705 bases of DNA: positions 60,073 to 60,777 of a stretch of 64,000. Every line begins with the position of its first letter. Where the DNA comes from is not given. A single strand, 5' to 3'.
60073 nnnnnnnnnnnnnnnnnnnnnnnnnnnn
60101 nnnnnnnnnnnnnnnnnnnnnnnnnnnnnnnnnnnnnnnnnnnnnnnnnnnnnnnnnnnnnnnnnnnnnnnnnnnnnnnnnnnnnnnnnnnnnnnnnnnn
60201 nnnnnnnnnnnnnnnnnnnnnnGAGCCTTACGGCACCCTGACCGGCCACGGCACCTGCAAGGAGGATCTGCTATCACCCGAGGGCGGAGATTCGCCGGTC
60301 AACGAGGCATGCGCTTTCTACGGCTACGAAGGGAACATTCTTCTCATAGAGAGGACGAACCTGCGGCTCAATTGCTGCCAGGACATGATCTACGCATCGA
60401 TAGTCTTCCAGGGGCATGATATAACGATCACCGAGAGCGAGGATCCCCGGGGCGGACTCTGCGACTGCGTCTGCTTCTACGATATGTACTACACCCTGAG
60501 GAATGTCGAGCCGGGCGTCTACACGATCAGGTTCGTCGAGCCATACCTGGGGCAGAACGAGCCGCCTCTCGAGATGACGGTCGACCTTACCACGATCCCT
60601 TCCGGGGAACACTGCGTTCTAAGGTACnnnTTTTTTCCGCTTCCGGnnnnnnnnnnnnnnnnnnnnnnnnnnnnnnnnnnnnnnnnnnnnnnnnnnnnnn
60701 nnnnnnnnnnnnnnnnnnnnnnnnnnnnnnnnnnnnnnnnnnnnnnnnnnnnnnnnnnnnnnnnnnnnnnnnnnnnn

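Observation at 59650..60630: Lipoprotein built from a tandem duplicated 7-cysteine domain with NCC and C-x-C-x-C-x-YD motifs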

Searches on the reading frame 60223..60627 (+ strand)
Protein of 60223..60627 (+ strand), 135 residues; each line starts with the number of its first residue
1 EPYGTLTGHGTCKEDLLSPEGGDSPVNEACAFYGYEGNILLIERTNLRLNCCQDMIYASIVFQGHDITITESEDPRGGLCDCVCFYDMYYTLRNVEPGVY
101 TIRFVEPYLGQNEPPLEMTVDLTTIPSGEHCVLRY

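Call 18: search_solved_structures(query=A1, max_evalue=10)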
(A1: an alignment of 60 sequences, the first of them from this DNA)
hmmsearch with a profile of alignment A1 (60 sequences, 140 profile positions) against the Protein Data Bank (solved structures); distinct sequences matched with E-value up to 10: 0.
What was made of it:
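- On Any solved structure (sequence or fold): The profile search gave 0 hits (call 18).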

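Call 20: predict_structure(alignment_id=A1)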
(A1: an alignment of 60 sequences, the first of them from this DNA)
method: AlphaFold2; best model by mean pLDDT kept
length: 135 residues; sequences in the alignment: 60
mean_pLDDT: 92.0   pTM: 0.86
mean pLDDT of the five models: 92.0, 91.3, 91.2, 90.9, 90.8
residues with pLDDT >= 90: 117; 70-90: 5; 50-70: 8; < 50: 5
segments of 3 or more residues with pLDDT < 50: 18-22
pLDDT, mean of each block of 10 residues (from residue 1): 98 65 70 98 97 97 98 96 95 98 97 96 94 87
secondary structure, 60 per line:
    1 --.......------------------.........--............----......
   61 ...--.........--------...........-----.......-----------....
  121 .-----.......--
elements in order: E3-9 E28-36 E39-50 E55-63 E66-74 E83-93 E99-105 E117-121 E127-133
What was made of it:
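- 60223..60627 (+): Repeat 2 of the 8-Cys beta domain (aa 189-323); type-B repeat with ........; lacks the terminal YPW. AF2 single-domain model has pLDDT 92 and pTM 0.86 with nine strands (call 20).
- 60259..60309 (+): Variable loop of repeat 2, between the first and second conserved Cys. pLDDT is below 50 at model residues 18-22 (call 20).
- Closest known: Cohesin module. Same: It is about 140 aa and all-beta with nine strands, and it occurs in tandem on anchored proteins (call 20).
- AF2 gives pLDDT 92 and pTM 0.86 with nine strands (call 20). AF2 folds the domain confidently without a cofactor (call 20).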

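Call 24: fold_search(model_id=the predicted structure, library=pdb)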
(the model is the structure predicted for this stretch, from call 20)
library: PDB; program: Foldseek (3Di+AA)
matches with E <= 10: 620; with E <= 0.001: 0
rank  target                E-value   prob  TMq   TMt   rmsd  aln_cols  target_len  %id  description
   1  5exc_bb               1.9e-01  0.06  0.14  0.12  16.4       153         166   10  Photoconverted red fluorescent protein DendRFP (released 2016-08-03)
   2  4eds_A                2.5e-01  0.03  0.11  0.08  16.9       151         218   13  Crystal structure of far-red fluorescent protein eqFP670 (released 2012-09-05)
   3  4kpi                  4.1e-01  0.12  0.20  0.13  10.6       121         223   13  Rotational order-disorder structure of reversibly photoswitchable red fluorescent protein rsTagRFP (released 2014-02-26)
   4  3e5w_A                4.5e-01  0.12  0.21  0.14  10.6       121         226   10  Crystal Structure Analysis of FP611 (released 2008-09-23)
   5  4kf5_C                4.8e-01  0.11  0.23  0.14  25.1       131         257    9  Crystal Structure of Split GFP complexed with engineered sfCherry with an insertion of GFP fragment (released 2013-12-18)
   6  4izn_A                5.0e-01  0.05  0.15  0.11  15.4       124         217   10  Structure of pcDronpa-A69T mutant (released 2014-02-05)
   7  6wem_C                5.3e-01  0.04  0.14  0.12  16.6       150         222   11  Crimson 0.9 (released 2021-04-07)
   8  6dps_D                5.6e-01  0.16  0.31  0.33  12.7       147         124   10  Crystal Structure of Neisseria meningitidis DsbD n-terminal domain in the oxidised form (released 2018-09-12)
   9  7dna_F                5.6e-01  0.07  0.19  0.14  14.1       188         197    8  Photocleavable Fluorescent Protein in green and red form (released 2021-01-27)
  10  4hqc_D                5.9e-01  0.04  0.13  0.10  16.2       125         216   11  Crystal structure of a green-to-red photoconvertible DRONPA, pcDRONPA in the red-on-state (released 2013-11-13)
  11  8i4k_D                6.2e-01  0.04  0.15  0.12  16.6       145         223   11  Structure of Azami Red1.0, a red fluorescent protein engineered from Azami Green (released 2023-11-01)
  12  5exb_L                6.2e-01  0.02  0.12  0.09  16.8       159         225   10  Wild type green fluorescent protein DendFP (Dendronephthya sp.) (released 2016-08-03)
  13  4tzg_A                6.6e-01  0.04  0.17  0.12  15.6       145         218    8  Crystal structure of eCGP123, an extremely thermostable green fluorescent protein (released 2014-10-22)
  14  4tza_A                6.6e-01  0.03  0.14  0.11  16.2       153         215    9  TGP, an extremely thermostable green fluorescent protein created by structure-guided surface engineering (released 2014-10-22)
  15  3m24_B                6.6e-01  0.03  0.14  0.09  15.6       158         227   10  Crystal structure of TagBFP fluorescent protein (released 2010-05-26)
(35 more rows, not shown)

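Call 29: search_protein_representatives(alignment_id=A1)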
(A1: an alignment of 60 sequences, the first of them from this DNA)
Query: 60 sequences, 140 profile positions. Proteins with E-value up to 0.001 (for the whole library): 2955; up to 1e-10: 1387; up to 1e-30: 508. The best 150 are listed.
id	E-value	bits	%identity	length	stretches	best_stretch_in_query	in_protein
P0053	4.3e-199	667.8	-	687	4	2-140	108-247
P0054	2.7e-198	665.2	-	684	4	2-140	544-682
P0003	1.9e-144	490.7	-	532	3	3-140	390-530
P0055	1.2e-143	488.1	-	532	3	2-140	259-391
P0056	2.1e-142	484.1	-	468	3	1-140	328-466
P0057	9.1e-141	478.8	-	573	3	5-140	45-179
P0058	2.5e-140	477.3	-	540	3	3-140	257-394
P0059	7.2e-118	404.5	-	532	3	2-140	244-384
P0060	2.1e-111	383.6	-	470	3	2-140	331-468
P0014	1.3e-104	361.6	-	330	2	1-140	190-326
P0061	1.7e-102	354.7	-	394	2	2-140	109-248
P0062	1.6e-99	345.1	-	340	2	2-140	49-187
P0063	4.3e-99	343.7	-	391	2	1-140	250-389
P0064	2.0e-95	331.8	-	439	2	4-140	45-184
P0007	4.8e-95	330.6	-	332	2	1-140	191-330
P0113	6.1e-67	239.5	-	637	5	38-122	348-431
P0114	6.1e-67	239.5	-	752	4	27-103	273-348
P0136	4.3e-53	194.7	-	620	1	2-140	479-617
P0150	7.8e-47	174.4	-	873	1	2-140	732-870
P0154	2.2e-46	172.9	-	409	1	1-140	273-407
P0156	3.6e-46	172.2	-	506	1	1-140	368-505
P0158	7.5e-46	171.2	-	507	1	2-140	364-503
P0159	9.4e-46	170.9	-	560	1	3-140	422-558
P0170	1.5e-44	166.9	-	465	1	2-140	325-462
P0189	2.1e-43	163.3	-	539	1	2-140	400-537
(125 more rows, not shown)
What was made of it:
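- A profile search found 2955 representatives at E<=1e-3 and 508 at E<=1e-30 (call 29).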

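Call 31: search_protein_families(library=pfam, proteins=[P0150, P0136, P0156, P0158, P0159, P0189, P0170, P0154, P0113, P0114], max_evalue=0.01)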
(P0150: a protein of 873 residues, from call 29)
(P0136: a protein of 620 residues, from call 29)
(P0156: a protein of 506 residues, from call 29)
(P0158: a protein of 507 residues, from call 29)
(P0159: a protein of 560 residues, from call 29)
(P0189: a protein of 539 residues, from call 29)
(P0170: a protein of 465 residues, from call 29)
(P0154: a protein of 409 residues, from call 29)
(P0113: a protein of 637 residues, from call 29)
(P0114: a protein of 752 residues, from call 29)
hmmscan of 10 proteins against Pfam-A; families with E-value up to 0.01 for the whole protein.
P0150 (873 aa): 9 families
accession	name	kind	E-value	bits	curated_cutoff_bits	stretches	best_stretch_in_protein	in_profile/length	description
PF13620.12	CarboxypepD_reg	-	7.4e-101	331.1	32.3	7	124-207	2-82/82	Carboxypeptidase regulatory-like domain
PF13715.12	CarbopepD_reg_2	-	2.1e-52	175.5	32.2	7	584-642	1-59/88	CarboxypepD_reg-like domain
PF17802.7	SpaA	-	4.5e-14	52.8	23.1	0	216-291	2-85/91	Prealbumin-like fold domain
PF17210.9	SdrD_B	-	1.7e-10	41.5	29.7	0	513-546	33-66/112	SdrD B-like domain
PF14686.12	fn3_3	-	3.7e-09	36.7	24.4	0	523-566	28-73/75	Polysaccharide lyase family 4, domain II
PF00404.24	Dockerin_1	-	7.1e-08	33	22.9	1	668-721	2-56/57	Dockerin type I domain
PF08308.17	PEGA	-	8.3e-07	29.3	20.8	0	534-566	31-61/71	PEGA domain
PF22902.2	NOMO1-like_9th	-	0.00025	21.2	27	0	584-639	5-61/75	BOS complex subunit NOMO1-like, beta sandwich domain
PF09430.16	EMC7_beta-sandw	-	0.0017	18.9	26.6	0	520-550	21-51/122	ER membrane protein complex subunit 7, beta-sandwich domain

P0136 (620 aa): 1 family
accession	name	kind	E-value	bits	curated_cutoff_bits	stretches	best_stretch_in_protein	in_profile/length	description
PF00404.24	Dockerin_1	-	3.1e-13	50.1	22.9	1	415-469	1-56/57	Dockerin type I domain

P0156 (506 aa): 5 families
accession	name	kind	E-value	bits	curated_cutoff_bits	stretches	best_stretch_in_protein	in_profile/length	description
PF15780.11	ASH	-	8.7e-07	29.5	27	1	30-111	14-93/98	Abnormal spindle-like microcephaly-assoc'd, ASPM-SPD-2-Hydin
PF00050.26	Kazal_1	-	1.1e-06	28.9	21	1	153-182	1-31/49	Kazal-type serine protease inhibitor domain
PF07648.20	Kazal_2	-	2.6e-06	27.9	22.8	1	158-194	4-48/48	Kazal-type serine protease inhibitor domain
PF12371.14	TMEM131_like_N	-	3.7e-05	24.3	28.8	1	24-107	2-83/84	Transmembrane protein 131-like N-terminal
PF22544.2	HYDIN_VesB_CFA65-like_Ig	-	0.0064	17.1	25.5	0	30-106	10-84/100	HYDIN/CFA65/VesB-like, Ig-like domain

P0158 (507 aa): 2 families
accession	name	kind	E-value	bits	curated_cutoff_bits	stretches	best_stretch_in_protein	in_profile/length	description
PF00404.24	Dockerin_1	-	2.4e-12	47.3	22.9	2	295-315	2-22/57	Dockerin type I domain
PF00963.24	Cohesin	-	0.0023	18.6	24.1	1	168-260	20-116/139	Cohesin domain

P0159 (560 aa): 1 family
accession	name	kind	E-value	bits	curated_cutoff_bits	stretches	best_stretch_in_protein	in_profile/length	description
PF02412.23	TSP_3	-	2.9e-15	56.1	25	2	294-328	2-36/36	Thrombospondin type 3 repeat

P0189 (539 aa): 1 family
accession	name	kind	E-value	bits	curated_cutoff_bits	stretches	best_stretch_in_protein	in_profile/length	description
PF02412.23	TSP_3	-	0.0041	17.2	25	1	280-302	14-36/36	Thrombospondin type 3 repeat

P0170 (465 aa): 1 family
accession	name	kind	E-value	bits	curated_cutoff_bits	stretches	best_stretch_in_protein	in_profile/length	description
PF02412.23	TSP_3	-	2.7e-05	24.2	25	1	211-232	15-36/36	Thrombospondin type 3 repeat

P0154 (409 aa): 0 families

P0113 (637 aa): 1 family
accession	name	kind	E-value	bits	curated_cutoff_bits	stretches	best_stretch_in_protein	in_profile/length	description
PF10648.15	Gmad2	-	0.0058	17.3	25.7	0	366-416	30-79/86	Immunoglobulin-like domain of bacterial spore germination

P0114 (752 aa): 0 families
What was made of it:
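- One family member is fused to a Kazal inhibitor domain (call 31).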

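Call 50: fold_search(model_id=the predicted structure, library=viral)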
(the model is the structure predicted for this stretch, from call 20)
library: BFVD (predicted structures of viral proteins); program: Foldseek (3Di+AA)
matches with E <= 10: 450; with E <= 0.001: 0
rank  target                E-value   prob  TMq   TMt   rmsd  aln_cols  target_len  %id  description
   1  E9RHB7                2.3e-02  0.97  0.39  0.24   6.2       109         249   12  GP119.1 [Guinea pig cytomegalovirus (strain 22122)]
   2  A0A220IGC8            1.7e-01  0.21  0.23  0.15  16.3       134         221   12  (no name in the UniProt tables at hand)
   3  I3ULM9                1.9e-01  0.20  0.22  0.09  12.3       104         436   12  (no name in the UniProt tables at hand)
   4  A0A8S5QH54            2.2e-01  0.08  0.16  0.17  15.7       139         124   13  Uncharacterized protein [Siphoviridae sp. ctF6o6]
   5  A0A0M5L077            2.3e-01  0.08  0.17  0.06  15.2       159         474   11  Minor coat protein [Tetterwort vein chlorosis virus]
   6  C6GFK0                2.4e-01  0.10  0.19  0.12  16.9       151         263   10  p29 [Carrot yellow leaf virus]
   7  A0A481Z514            3.0e-01  0.07  0.13  0.14  16.6       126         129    6  Transmembrane protein [Pithovirus LCPAC102]
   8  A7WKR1                3.4e-01  0.08  0.22  0.14  18.8       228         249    6  Uncharacterized protein [Betalipothrixvirus pezzuloense]
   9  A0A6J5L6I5            3.4e-01  0.05  0.15  0.03  14.5       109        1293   12  Uncharacterized protein [uncultured Caudovirales phage]
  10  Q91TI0                5.2e-01  0.33  0.38  0.22  11.5       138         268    9  T121 [Tupaiid herpesvirus 1 (strain 1)]
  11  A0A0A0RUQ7            5.2e-01  0.06  0.17  0.04  16.2       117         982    7  Tail spike protein [Bacillus phage Mater]
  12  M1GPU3                5.2e-01  0.04  0.16  0.11  15.8       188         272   10  Minor coat protein (Fragment) [Sweet potato chlorotic stunt virus]
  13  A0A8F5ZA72            6.1e-01  0.03  0.14  0.06  16.7       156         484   11  Phosphoprotein [Human respiratory syncytial virus]
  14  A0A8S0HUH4            6.4e-01  0.05  0.12  0.07  14.5        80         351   10  (no name in the UniProt tables at hand)
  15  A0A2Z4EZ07            7.1e-01  0.41  0.37  0.23   5.7       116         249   15  (no name in the UniProt tables at hand)
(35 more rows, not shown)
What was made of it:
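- On Any solved structure (sequence or fold): BFVD gave a best E of 0.023 and TM of 0.39 (call 50).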

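Call 56: search_protein_families(library=pfam, alignment_id=A1, max_evalue=10)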
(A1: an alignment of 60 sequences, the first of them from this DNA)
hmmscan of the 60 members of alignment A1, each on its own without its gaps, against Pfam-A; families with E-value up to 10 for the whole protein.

A. member 1, seq(135 aa): 0 families

B. families by the number of members that match (of 60 scanned): 13 families
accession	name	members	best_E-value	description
PF07495.19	Y_Y_Y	4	0.057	Y_Y_Y domain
PF13620.12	CarboxypepD_reg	3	0.097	Carboxypeptidase regulatory-like domain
PF01899.21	MNHE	2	0.17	Na+/H+ ion antiporter subunit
PF24421.1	Ig_J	1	0.07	Tip attachment protein J, Ig-like domain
PF22349.1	Fervidolysin_SD2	1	0.076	Fervidolysin, second beta-sandwich domain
PF20476.3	DUF6718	1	0.093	Family of unknown function (DUF6718)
PF05379.17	Peptidase_C23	1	0.099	Carlavirus endopeptidase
PF14343.11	PrcB_C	1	0.15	PrcB C-terminal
PF05798.17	Phage_FRD3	1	0.15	Bacteriophage FRD3 protein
PF11012.13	DUF2850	1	0.19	Protein of unknown function (DUF2850)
PF05593.20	RHS_repeat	1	0.2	RHS Repeat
PF05211.17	NLBH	1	0.27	Neuraminyllactose-binding hemagglutinin precursor (NLBH)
PF14594.13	Sipho_Gp37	1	0.39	Siphovirus ReqiPepy6 Gp37-like protein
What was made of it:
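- On Any Pfam-A or NCBIfam family: Scanning 60 repeats one by one gave nothing better than E = 0.057 (call 56).
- Closest known: CarboxypepD_reg / Y_Y_Y prealbumin- and Ig-like beta-sandwiches. Same: It gives weak Pfam hits in 3-4 of 60 repeats (E 0.06-0.1; call 56).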

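Call 74: find_homologous_proteins(query=A1, max_evalue=0.00001)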
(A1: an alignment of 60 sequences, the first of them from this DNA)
Query A1 (60 sequences) (135 aa, profile of the alignment): 77 proteins with E <= 0.00001 among 782 candidates.
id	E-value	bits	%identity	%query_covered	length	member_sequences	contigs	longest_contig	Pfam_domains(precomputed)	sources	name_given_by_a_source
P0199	2.2e-56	207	39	97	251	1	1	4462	-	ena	-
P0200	3.6e-49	184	40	99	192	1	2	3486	-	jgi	jgi:hypothetical protein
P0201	5.7e-49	183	40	99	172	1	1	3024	-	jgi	jgi:hypothetical protein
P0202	1.6e-48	181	38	99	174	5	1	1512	-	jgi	jgi:hypothetical protein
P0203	4.7e-48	180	41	99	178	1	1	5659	-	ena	-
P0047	8.5e-48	179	42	99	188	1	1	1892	-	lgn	-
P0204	7.5e-47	176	46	99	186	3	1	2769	-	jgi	jgi:hypothetical protein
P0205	7.9e-47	176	38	80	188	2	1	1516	-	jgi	-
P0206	1.3e-46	175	40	99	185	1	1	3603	-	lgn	-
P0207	7.5e-46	173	37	99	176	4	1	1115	-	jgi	-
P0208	8.1e-46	173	37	99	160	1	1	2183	-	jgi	jgi:hypothetical protein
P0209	1.5e-45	172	47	99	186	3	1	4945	-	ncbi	-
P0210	2.3e-45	171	39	99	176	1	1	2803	-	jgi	jgi:hypothetical protein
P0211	3.1e-45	171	35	99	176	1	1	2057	-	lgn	-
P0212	3.4e-45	171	35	97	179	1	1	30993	-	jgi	jgi:hypothetical protein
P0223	3.3e-43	164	34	97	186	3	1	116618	-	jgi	-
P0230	1.0e-41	159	32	99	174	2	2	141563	-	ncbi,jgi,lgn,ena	-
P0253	5.1e-37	144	35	97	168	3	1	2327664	-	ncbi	ncbi:MAG: hypothetical protein AB9846_16435 [Tenuifilaceae bacterium]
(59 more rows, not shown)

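Call 75: find_encoding_contigs(protein=P0253, flank=7000, max_places=1)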
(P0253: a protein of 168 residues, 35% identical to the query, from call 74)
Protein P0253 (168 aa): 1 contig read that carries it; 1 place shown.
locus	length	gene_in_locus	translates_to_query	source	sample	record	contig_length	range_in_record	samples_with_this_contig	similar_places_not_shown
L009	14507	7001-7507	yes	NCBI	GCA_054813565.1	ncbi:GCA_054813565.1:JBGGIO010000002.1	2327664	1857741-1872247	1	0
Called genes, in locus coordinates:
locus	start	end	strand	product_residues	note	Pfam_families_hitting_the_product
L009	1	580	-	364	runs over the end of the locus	PF01784:DUF34_NIF3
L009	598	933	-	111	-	PF00376:MerR, PF13411:MerR_1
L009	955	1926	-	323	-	PF01551:Peptidase_M23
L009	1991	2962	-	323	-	PF01551:Peptidase_M23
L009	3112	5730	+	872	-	PF01411:tRNA-synt_2c, PF07973:tRNA_SAD, PF02272:DHHA1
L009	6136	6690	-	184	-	-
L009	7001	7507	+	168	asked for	-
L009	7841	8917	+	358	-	PF00988:CPSase_sm_chain, PF00117:GATase, PF07722:Peptidase_C26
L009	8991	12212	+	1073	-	PF25596:CPSase_L_D1, PF02222:ATP-grasp, PF02786:CPSase_L_D2, PF07478:Dala_Dala_lig_C, PF02787:CPSase_L_D3, PF25596:CPSase_L_D1, PF02222:ATP-grasp, PF02786:CPSase_L_D2, +5 more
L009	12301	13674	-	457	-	PF04389:Peptidase_M28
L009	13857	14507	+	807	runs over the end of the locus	PF00676:E1_dh, PF02779:Transket_pyr, PF02780:Transketolase_C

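Call 76: find_encoding_contigs(protein=P0230, flank=7000, max_places=1)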
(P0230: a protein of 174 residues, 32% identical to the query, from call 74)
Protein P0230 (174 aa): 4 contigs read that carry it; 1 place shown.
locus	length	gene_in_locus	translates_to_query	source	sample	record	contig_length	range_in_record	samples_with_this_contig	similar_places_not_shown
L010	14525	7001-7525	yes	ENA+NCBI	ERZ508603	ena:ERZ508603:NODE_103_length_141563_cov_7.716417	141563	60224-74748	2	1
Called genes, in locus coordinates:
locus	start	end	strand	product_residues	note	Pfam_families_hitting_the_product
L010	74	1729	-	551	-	PF13570:Beta-prop_ACSF4 (weak), PF25292:Beta-prop_CGLA (faint), PF13517:FG-GAP_3, PF13360:PQQ_2 (weak), PF13517:FG-GAP_3 (weak), PF13360:PQQ_2, PF13517:FG-GAP_3 (weak), PF18962:Por_Secre_tail, +2 more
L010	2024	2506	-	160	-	-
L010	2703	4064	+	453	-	PF00245:Alk_phosphatase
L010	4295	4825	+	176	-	-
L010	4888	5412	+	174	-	-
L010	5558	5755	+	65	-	PF03806:ABG_transport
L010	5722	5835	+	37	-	-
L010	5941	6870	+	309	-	PF23023:Anti-Pycsar_Apyc1, PF00753:Lactamase_B, PF12706:Lactamase_B_2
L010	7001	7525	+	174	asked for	-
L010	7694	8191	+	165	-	PF02915:Rubrerythrin, PF21349:RUBY_RBDX (weak)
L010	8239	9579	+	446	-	PF07690:MFS_1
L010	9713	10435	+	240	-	-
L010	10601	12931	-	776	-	PF13620:CarboxypepD_reg (faint), PF13715:CarbopepD_reg_2, PF07715:Plug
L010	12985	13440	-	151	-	-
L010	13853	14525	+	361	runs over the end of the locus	PF01391:Collagen (weak), PF22113:Mtrc-MtrF_II-IV_dom (faint), PF14522:Cytochrome_C7 (faint), PF14537:Cytochrom_c3_2 (faint)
